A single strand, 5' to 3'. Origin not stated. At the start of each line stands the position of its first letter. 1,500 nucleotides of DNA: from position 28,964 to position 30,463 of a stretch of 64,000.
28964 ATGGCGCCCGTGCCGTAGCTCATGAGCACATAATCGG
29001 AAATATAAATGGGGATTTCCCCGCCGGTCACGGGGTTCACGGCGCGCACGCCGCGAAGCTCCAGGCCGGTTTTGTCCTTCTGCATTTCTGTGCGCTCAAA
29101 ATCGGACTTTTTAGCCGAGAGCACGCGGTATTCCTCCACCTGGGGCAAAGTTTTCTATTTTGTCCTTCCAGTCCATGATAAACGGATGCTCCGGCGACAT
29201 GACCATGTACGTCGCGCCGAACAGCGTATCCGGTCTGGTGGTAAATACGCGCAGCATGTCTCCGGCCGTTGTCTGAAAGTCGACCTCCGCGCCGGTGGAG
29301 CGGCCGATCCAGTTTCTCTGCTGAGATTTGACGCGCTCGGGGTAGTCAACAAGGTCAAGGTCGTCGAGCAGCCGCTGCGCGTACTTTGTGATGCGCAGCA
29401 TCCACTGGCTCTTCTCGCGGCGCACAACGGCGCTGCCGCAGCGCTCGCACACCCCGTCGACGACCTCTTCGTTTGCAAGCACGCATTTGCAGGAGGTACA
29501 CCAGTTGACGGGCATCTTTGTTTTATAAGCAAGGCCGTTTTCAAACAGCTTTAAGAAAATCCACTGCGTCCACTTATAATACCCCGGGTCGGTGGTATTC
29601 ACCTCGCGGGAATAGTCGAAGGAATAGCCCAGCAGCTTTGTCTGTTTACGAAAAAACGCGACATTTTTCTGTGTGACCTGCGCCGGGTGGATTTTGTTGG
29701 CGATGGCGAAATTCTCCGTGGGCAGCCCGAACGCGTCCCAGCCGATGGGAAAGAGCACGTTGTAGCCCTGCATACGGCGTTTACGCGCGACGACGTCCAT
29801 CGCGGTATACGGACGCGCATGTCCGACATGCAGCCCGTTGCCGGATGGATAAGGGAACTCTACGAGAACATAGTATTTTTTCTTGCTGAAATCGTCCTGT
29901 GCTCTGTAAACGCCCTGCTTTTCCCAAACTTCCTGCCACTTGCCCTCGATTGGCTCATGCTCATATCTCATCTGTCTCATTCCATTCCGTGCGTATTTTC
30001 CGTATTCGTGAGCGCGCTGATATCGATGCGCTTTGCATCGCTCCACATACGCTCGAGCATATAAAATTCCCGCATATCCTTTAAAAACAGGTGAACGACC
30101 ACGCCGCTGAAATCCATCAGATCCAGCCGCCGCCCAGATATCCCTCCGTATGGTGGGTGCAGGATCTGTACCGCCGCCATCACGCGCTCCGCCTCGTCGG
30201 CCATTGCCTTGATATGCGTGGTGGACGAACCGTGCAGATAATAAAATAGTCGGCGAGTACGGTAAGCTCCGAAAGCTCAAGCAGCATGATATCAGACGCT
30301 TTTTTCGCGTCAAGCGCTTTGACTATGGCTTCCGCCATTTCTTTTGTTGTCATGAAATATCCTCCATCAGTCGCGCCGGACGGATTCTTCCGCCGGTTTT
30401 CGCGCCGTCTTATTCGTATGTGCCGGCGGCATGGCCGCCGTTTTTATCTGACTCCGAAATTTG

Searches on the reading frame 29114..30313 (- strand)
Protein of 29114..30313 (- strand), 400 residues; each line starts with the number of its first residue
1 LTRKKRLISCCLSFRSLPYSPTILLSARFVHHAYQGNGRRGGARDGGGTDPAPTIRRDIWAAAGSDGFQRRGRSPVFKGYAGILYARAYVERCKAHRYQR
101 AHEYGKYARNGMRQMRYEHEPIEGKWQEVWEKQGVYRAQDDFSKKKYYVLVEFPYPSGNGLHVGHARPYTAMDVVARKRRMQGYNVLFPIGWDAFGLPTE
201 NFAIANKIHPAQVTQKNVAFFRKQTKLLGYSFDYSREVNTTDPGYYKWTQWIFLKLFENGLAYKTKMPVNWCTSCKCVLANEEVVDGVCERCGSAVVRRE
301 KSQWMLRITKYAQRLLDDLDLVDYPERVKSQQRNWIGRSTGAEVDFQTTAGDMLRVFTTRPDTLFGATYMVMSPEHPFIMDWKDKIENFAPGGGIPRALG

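Call 46: search_protein_families(library=pfam, proteins=[window:29114-30313:-], max_evalue=0.00001)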
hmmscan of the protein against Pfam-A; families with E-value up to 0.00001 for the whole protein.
window:29114-30313:- (400 aa): 3 families
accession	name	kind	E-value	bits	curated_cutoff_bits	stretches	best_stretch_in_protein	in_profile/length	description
PF00133.28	tRNA-synt_1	-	3.5e-32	112.1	22.7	1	125-337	1-226/414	tRNA synthetases class I (I, L, M and V)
PF09334.17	tRNA-synt_1g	-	1.4e-22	80.4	20.1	1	148-298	2-148/391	tRNA synthetases class I (M)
PF13603.12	tRNA-synt_1_2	-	4.3e-19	69.2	25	1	333-386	1-55/185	Leucyl-tRNA synthetase, editing domain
